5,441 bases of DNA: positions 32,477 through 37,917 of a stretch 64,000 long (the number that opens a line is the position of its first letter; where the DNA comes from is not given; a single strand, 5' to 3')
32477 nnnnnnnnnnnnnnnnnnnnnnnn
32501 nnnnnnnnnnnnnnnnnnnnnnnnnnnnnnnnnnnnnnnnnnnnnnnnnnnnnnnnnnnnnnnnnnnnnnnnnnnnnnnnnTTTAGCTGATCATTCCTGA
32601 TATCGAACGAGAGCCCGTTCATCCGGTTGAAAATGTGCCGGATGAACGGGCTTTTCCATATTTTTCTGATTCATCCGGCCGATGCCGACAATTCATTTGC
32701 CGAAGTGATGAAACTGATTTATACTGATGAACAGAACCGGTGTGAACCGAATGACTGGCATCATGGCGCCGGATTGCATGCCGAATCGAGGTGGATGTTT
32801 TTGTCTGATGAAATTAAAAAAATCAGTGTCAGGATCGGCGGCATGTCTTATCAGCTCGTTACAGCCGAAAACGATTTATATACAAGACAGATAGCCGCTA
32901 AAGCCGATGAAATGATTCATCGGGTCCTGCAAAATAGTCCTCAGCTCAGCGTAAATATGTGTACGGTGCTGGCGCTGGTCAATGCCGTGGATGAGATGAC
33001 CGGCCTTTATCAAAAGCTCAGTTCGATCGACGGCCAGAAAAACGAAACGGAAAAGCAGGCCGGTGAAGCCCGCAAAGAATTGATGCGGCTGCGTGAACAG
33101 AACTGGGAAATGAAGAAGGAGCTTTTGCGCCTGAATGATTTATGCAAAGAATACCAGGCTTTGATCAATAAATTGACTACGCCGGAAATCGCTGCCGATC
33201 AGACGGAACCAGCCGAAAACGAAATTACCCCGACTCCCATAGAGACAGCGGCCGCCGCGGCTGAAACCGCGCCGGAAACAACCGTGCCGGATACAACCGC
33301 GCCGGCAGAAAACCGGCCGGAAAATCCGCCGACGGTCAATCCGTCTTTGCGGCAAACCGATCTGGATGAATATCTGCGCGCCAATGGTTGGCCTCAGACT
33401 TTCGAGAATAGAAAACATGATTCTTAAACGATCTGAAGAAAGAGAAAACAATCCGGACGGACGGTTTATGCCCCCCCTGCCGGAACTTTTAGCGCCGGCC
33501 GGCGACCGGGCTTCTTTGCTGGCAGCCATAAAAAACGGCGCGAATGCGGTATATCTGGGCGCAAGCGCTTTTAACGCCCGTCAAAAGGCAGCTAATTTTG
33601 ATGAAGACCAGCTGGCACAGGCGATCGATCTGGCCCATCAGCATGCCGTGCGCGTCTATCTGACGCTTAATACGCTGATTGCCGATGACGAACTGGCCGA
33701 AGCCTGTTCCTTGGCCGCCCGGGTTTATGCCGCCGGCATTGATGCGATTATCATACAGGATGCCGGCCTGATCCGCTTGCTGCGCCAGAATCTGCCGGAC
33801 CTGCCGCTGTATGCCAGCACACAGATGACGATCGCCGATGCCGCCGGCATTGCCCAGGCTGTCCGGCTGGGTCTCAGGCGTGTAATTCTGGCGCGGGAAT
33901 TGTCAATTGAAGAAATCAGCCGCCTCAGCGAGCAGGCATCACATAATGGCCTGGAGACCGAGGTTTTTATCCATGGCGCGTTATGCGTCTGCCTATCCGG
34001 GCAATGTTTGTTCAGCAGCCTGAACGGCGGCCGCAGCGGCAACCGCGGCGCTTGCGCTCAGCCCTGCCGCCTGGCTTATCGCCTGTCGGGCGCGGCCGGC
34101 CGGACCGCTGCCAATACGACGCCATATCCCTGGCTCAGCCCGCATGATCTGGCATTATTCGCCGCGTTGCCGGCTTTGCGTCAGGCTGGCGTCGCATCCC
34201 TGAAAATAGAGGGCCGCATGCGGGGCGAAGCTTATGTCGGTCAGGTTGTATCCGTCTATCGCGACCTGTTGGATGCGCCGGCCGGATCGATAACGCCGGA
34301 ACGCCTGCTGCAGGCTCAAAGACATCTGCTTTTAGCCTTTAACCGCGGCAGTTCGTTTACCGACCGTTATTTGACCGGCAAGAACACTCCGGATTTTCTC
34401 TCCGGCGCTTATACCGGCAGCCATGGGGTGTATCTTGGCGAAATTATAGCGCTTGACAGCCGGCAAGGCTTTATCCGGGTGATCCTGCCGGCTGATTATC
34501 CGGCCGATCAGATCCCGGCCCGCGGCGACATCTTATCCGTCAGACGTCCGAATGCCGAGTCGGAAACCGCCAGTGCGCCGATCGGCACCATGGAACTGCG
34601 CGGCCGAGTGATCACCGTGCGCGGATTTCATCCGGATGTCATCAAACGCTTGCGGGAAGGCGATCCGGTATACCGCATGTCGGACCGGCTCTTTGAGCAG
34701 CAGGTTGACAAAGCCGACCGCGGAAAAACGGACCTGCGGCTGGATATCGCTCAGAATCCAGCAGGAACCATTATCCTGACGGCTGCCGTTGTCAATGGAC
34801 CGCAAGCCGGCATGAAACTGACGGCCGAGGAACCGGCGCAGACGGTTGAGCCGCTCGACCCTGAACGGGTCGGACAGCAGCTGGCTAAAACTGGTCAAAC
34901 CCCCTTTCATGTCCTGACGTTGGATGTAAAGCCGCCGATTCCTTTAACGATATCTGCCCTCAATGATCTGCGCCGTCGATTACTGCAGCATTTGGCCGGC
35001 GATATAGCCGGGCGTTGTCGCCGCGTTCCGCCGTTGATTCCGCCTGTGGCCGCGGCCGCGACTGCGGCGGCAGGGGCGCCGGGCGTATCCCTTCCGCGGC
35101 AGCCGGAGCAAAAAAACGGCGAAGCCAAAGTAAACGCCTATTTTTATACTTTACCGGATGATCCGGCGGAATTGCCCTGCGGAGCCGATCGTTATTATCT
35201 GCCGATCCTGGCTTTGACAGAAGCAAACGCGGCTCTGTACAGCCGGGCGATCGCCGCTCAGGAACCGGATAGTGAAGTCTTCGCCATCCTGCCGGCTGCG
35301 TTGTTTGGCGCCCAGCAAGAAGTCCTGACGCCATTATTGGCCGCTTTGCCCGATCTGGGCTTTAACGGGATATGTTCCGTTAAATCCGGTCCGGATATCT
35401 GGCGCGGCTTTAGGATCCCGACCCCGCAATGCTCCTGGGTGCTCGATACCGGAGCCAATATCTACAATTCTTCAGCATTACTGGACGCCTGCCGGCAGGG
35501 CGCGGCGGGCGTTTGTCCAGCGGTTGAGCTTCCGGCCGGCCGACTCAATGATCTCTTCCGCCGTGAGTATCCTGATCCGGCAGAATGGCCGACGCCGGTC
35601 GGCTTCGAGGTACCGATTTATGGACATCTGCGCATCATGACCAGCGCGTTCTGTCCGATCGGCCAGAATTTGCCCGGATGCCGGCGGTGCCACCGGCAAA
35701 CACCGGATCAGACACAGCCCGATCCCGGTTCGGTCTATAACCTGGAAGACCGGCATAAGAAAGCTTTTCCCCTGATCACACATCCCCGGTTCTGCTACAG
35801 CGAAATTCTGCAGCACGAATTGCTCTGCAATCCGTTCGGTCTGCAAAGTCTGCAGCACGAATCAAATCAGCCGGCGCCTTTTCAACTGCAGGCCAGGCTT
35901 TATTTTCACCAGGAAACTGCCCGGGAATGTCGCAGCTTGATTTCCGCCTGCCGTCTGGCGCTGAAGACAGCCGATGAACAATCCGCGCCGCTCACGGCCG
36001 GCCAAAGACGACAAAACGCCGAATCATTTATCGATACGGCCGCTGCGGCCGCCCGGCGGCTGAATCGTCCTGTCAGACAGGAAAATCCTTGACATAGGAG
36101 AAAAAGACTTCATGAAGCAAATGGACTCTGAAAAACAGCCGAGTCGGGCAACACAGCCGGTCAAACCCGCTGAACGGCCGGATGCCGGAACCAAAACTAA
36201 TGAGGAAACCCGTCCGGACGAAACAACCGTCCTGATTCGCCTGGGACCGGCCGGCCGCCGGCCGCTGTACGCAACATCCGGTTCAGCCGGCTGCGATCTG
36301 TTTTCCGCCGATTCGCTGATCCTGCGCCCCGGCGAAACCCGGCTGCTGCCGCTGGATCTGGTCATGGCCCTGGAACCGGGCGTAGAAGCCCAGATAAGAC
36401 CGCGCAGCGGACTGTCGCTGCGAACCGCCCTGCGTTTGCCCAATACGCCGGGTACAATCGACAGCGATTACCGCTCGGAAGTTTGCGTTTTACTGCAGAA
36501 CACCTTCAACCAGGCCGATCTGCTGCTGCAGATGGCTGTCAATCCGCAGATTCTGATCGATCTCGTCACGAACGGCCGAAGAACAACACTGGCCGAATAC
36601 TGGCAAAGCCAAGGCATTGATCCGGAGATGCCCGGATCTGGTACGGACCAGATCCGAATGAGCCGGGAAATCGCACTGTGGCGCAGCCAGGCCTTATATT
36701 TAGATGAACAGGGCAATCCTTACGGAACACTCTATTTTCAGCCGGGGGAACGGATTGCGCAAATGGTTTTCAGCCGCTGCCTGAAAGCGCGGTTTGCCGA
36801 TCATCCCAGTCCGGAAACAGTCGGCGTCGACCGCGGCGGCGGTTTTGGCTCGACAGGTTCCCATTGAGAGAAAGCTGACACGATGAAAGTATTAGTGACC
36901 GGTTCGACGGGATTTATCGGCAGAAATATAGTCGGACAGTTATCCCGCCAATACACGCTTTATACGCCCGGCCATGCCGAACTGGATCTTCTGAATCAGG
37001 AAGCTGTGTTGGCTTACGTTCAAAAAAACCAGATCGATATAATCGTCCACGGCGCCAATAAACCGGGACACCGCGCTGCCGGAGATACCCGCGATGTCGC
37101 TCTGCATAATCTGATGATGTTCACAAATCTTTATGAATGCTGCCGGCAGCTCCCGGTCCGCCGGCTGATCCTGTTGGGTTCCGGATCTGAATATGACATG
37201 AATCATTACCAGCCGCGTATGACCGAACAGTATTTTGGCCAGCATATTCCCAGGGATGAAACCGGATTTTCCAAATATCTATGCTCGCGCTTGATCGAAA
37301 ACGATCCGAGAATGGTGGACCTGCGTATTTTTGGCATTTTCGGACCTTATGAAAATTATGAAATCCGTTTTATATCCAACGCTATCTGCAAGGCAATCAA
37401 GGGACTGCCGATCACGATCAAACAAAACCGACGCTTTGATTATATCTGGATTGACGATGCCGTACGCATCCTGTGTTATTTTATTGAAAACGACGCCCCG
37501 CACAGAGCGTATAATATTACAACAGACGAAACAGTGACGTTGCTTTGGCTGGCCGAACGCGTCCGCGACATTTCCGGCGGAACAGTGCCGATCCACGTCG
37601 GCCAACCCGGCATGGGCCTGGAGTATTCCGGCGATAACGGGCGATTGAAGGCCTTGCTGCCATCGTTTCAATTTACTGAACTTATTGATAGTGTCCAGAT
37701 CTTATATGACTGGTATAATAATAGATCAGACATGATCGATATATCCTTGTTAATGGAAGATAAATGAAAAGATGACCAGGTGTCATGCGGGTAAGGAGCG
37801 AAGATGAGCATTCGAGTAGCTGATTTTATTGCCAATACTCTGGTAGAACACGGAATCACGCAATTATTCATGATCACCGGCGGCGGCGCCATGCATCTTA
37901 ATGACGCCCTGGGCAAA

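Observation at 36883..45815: Eight-gene operon joining CDP-3,6-dideoxyhexose synthesis, a YerE-like ThDP enzyme and a Gtr-type lipid-carrier glycosylation module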

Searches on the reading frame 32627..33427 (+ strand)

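Call 9: search_protein_families(library=pfam, proteins=[window:32627-33427:+])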
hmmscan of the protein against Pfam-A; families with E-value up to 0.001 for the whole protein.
window:32627-33427:+ (266 aa): 1 family
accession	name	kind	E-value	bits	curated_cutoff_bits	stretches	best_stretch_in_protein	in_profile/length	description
PF05164.18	ZapA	-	8.9e-10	39.2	23.8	1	66-155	1-84/88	Cell division protein ZapA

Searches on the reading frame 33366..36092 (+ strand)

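Call 3: search_protein_families(library=pfam, proteins=[window:33366-36092:+])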
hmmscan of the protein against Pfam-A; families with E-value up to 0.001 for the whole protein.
window:33366-36092:+ (908 aa): 2 families
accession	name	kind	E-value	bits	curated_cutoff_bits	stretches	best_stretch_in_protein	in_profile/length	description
PF01136.24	Peptidase_U32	-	7e-71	238.6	22.4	1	114-339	5-230/233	Peptidase family U32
PF12392.13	DUF3656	-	7e-13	49.7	22.1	1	435-545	1-106/109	Collagenase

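Call 4: search_protein_families(library=ncbifam, proteins=[window:33366-36092:+])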
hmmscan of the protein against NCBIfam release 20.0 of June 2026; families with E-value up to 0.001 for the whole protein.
window:33366-36092:+ (908 aa): 4 families
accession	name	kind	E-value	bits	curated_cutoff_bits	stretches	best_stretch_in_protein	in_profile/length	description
NF011996.0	PRK15452.1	equivalog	2.1e-54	185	534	2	39-248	5-212/449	prephenate-dependent tRNA uridine(34) hydroxylase TrhP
NF047963.1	quinone_UbiU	equivalog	3.5e-52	177.6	440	2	40-239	2-202/331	ubiquinone anaerobic biosynthesis protein UbiU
NF047965.1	quinone_UbiV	equivalog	8.7e-17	61.6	275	1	58-304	27-260/292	ubiquinone anaerobic biosynthesis protein UbiV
NF011991.0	PRK15447.1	equivalog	1.7e-15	57.2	283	2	57-219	27-184/302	U32 family peptidase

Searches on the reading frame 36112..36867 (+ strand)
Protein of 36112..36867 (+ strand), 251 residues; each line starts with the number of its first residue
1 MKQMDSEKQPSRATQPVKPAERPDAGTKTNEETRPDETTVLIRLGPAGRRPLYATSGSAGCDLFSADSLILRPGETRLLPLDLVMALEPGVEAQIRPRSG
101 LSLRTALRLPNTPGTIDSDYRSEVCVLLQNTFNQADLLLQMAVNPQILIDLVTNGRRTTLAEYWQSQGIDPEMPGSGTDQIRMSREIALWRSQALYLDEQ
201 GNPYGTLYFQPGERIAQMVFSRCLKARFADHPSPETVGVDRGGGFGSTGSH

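Call 3: search_protein_families(library=pfam, proteins=[window:36112-36867:+])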
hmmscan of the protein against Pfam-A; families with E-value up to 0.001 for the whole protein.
window:36112-36867:+ (251 aa): 2 families
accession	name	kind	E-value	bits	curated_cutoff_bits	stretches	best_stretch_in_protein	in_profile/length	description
PF00692.24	dUTPase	-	6.3e-18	65.2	22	1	51-132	6-84/129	dUTPase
PF22769.1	DCD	-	9e-05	23.1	27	0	66-131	68-132/153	dCTP deaminase-like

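Call 4: search_protein_families(library=ncbifam, proteins=[window:36112-36867:+])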
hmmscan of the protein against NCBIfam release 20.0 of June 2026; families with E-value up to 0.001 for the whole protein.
window:36112-36867:+ (251 aa): 3 families
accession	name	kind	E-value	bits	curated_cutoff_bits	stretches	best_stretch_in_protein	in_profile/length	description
NF001862.0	PRK00601.1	equivalog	2.5e-33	114.8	103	2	43-136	12-107/150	dUTP diphosphatase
TIGR00576.1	dut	superfamily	4.9e-29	100.9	102.55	1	42-134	5-98/143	dUTP diphosphatase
NF010561.0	PRK13956.1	equivalog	1.8e-06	27.9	223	0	53-122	21-90/147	dUTP diphosphatase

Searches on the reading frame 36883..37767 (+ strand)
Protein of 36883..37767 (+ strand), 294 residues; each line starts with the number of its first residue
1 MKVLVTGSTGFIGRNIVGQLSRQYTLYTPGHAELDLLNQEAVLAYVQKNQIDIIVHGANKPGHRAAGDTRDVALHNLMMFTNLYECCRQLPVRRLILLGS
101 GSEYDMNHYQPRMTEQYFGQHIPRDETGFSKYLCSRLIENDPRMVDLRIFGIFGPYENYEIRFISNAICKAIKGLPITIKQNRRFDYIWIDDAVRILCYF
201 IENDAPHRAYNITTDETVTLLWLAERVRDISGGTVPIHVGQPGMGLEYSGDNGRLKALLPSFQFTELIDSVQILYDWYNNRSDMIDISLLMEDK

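Call 3: search_protein_families(library=pfam, proteins=[window:36883-37767:+])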
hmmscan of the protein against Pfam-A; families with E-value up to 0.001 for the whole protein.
window:36883-37767:+ (294 aa): 4 families
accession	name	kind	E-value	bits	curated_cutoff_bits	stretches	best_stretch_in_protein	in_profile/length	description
PF01370.27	Epimerase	-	1e-27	97.6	20.9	1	3-212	1-239/240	NAD dependent epimerase/dehydratase family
PF04321.23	RmlD_sub_bind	-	3.4e-09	36.6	27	1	1-229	1-229/287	RmlD substrate binding domain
PF16363.11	GDP_Man_Dehyd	-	1.6e-07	31.5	27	1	33-221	58-256/332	GDP-mannose 4,6 dehydratase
PF01073.25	3Beta_HSD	-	0.00071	19.1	22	0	4-22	1-19/280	3-beta hydroxysteroid dehydrogenase/isomerase family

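Call 4: search_protein_families(library=ncbifam, proteins=[window:36883-37767:+])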
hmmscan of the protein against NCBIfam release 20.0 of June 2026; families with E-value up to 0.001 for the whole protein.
window:36883-37767:+ (294 aa): 12 families
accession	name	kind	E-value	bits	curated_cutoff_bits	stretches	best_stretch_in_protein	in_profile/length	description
NF047922.1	GDPFucSynFcl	equivalog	2.1e-17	63.5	500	1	2-116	4-120/308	GDP-L-fucose synthase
TIGR02197.1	heptose_epim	equivalog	2.8e-12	46.5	274.6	1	35-219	48-248/316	ADP-glyceromanno-heptose 6-epimerase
TIGR01181.1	dTDP_gluc_dehyt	equivalog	1.6e-08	34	365.1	1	152-282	181-315/321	dTDP-glucose 4,6-dehydratase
TIGR01179.1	galE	equivalog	5.5e-07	28.7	262.3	0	27-166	47-190/332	UDP-glucose 4-epimerase GalE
NF047837.1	UDPAcbARedWbcJ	equivalog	1.6e-06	27.3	500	1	1-228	1-212/372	UDP-2-acetamido-2,6-beta-L-arabino-hexul-4-ose reductase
TIGR01214.1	rmlD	equivalog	3.4e-05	23.1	224.05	1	2-58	1-58/285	dTDP-4-dehydrorhamnose reductase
TIGR01777.1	yfcH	hypoth_equivalog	0.00014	21.6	207.35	0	3-23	1-21/292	TIGR01777 family oxidoreductase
NF042422.1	oxyalk_red_OleD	equivalog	0.00019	20.9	580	0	1-101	1-111/329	2-alkyl-3-oxoalkanoate reductase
NF007490.0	PRK10084.1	subfamily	0.00041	19.5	649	0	153-216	198-262/361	dTDP-glucose 4,6-dehydratase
NF050030.1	thlkprotThyD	equivalog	0.00043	19.5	400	0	1-23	1-23/305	thylakoid membrane protein ThyD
NF042423.1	oxyalk_red_Shew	equivalog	0.00059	19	580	0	2-220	10-246/331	2-alkyl-3-oxoalkanoate reductase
NF058621.1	DiazavRedAvaA7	equivalog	0.00092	18.9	400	0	1-23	1-23/304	3-diazoavenalumate denitrifying reductase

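Call 26: search_solved_structures(query=window:36883-37767:+, max_evalue=0.00001)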
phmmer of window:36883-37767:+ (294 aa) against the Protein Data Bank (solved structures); distinct sequences matched with E-value up to 0.00001: 16.
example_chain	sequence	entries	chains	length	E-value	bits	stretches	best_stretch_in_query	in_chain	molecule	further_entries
5u4q_A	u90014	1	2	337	3.2e-12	49.7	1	32-280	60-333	dTDP-glucose 4,6-dehydratase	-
7anh_A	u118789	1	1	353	4.4e-10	42.7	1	2-119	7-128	GDP-L-fucose synthase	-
9gpi_D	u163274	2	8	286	5.2e-10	42.5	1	3-59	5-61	dTDP-4-dehydrorhamnose reductase, putative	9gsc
6zl6_A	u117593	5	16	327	4.4e-09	39.4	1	49-278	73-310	Epimerase domain-containing protein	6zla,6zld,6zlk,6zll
6zlj_A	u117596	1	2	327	5e-09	39.3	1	49-278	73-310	Epimerase domain-containing protein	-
6wjb_A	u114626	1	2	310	8.9e-08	35.1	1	2-258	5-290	NAD-dependent epimerase/dehydratase family protein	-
6wj9_A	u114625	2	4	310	2.2e-07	33.8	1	2-258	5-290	NAD-dependent epimerase/dehydratase family protein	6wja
7ll6_A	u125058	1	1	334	2.4e-07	33.7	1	2-126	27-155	GDP-L-fucose synthase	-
8du0_A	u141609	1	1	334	2.4e-07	33.7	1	2-126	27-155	GDP-L-fucose synthase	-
4lk3_A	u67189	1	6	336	1.2e-06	31.4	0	27-233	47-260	UDP-glucuronic acid decarboxylase 1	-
4m55_A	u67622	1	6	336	1.5e-06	31.2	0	27-233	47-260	UDP-glucuronic acid decarboxylase 1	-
2b69_A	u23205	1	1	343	1.8e-06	30.9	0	27-233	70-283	UDP-glucuronate decarboxylase 1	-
4gll_A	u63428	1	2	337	1.8e-06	30.9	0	27-233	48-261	UDP-glucuronic acid decarboxylase 1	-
7cxt_A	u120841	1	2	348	9.3e-06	28.5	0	2-119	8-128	GDP-L-fucose synthase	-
7m13_A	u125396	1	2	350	9.5e-06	28.5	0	2-119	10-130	GDP-L-fucose synthase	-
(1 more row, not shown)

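Call 78: search_solved_structures(query=window:36883-37767:+, max_evalue=0.000001, show_alignments=5)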
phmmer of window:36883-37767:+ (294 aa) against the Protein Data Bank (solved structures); distinct sequences matched with E-value up to 0.000001: 9.
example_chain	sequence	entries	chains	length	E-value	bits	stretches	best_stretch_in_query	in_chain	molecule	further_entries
5u4q_A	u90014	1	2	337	3.2e-12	49.7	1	32-280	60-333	dTDP-glucose 4,6-dehydratase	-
7anh_A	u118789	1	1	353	4.4e-10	42.7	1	2-119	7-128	GDP-L-fucose synthase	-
9gpi_D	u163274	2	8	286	5.2e-10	42.5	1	3-59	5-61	dTDP-4-dehydrorhamnose reductase, putative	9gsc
6zl6_A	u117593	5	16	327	4.4e-09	39.4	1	49-278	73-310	Epimerase domain-containing protein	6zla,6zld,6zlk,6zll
6zlj_A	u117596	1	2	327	5e-09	39.3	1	49-278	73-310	Epimerase domain-containing protein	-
6wjb_A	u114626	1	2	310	8.9e-08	35.1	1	2-258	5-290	NAD-dependent epimerase/dehydratase family protein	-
6wj9_A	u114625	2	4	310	2.2e-07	33.8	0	2-258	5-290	NAD-dependent epimerase/dehydratase family protein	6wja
7ll6_A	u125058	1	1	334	2.4e-07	33.7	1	2-126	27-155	GDP-L-fucose synthase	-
8du0_A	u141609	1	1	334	2.4e-07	33.7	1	2-126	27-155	GDP-L-fucose synthase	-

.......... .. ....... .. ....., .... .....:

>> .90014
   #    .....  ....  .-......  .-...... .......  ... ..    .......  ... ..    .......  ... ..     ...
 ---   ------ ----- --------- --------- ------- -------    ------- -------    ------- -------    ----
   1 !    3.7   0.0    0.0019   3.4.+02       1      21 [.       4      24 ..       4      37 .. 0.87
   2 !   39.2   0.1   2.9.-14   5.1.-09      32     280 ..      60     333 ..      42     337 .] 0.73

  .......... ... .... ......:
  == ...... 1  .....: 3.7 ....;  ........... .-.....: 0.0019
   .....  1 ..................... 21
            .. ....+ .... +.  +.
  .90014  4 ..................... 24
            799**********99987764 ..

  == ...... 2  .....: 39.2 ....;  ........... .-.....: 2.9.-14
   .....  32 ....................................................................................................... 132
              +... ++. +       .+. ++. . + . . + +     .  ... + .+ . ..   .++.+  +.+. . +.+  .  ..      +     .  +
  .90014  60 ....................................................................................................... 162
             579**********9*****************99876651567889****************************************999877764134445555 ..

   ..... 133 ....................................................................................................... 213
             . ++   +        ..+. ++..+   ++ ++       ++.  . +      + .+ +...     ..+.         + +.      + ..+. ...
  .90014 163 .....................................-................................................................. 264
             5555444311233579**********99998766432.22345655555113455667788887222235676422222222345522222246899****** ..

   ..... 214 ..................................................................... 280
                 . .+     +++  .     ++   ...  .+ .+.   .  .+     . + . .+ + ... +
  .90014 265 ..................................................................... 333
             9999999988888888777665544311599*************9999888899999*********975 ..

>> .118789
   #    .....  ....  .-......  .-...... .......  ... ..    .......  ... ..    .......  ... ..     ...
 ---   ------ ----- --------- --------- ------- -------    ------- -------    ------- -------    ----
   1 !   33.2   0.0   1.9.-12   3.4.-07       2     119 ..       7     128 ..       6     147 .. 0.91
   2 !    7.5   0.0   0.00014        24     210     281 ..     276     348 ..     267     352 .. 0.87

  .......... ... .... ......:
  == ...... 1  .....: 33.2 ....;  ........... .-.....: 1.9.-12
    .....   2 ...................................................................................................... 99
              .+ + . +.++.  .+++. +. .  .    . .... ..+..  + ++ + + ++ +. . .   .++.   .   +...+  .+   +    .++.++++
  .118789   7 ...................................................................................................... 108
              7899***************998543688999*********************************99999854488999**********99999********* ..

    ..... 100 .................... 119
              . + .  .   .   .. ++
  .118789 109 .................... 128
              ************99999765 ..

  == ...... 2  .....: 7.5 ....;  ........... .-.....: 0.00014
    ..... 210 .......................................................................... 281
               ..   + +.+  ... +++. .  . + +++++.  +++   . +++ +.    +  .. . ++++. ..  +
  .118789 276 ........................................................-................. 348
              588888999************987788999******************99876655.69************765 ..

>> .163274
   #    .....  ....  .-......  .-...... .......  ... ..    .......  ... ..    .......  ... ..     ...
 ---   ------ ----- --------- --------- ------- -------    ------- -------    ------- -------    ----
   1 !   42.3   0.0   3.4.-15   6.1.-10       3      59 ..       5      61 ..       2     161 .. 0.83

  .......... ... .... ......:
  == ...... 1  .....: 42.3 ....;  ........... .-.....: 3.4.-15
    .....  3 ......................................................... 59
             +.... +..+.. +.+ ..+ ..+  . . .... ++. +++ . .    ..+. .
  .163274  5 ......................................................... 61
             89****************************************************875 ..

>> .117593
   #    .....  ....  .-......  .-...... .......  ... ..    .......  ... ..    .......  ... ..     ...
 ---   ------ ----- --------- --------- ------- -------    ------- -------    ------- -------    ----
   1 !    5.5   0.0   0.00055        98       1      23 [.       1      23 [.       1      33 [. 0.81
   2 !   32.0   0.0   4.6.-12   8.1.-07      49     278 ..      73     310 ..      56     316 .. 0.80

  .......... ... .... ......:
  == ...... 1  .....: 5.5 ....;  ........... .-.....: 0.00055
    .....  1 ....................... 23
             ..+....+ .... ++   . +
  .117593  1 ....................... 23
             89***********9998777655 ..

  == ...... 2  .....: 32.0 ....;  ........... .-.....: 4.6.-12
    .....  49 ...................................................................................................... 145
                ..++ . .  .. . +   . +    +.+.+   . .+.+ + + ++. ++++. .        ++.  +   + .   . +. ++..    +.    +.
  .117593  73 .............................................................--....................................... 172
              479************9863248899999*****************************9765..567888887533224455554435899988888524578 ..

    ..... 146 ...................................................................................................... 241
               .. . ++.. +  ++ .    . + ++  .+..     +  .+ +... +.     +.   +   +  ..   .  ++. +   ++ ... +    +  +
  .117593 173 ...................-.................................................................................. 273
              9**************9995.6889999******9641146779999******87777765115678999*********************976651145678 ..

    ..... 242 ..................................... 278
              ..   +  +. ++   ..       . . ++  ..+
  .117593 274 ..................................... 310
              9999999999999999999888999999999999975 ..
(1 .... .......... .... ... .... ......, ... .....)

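Call 91: predict_structure(protein=window:36883-37767:+)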
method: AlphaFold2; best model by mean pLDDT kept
length: 294 residues; sequences in the alignment: 1
mean_pLDDT: 39.5   pTM: 0.38
mean pLDDT of the five models: 39.5, 34.7, 32.9, 32.6, 31.9
residues with pLDDT >= 90: 0; 70-90: 0; 50-70: 49; < 50: 245
segments of 3 or more residues with pLDDT < 50: 1-40, 57-78, 98-130, 148-294
pLDDT, mean of each block of 10 residues (from residue 1): 36 32 26 36 57 52 36 44 54 55 37 37 42 53 49 35 37 33 29 34 28 32 36 37 40 41 39 43 37 33
secondary structure, 60 per line:
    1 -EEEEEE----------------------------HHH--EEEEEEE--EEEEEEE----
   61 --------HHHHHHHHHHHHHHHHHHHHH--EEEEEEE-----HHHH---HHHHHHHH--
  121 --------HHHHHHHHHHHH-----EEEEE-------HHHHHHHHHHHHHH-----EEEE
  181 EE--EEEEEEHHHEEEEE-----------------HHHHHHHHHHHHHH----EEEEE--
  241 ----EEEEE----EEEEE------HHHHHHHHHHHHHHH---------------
elements in order: E2-7 E41-47 E50-56 H69-89 E92-98 H104-107 H111-118 H129-140 E146-150 H158-171 E177-182 E185-190 E194-198 H216-229 E234-238 E245-249 E254-258 H265-279
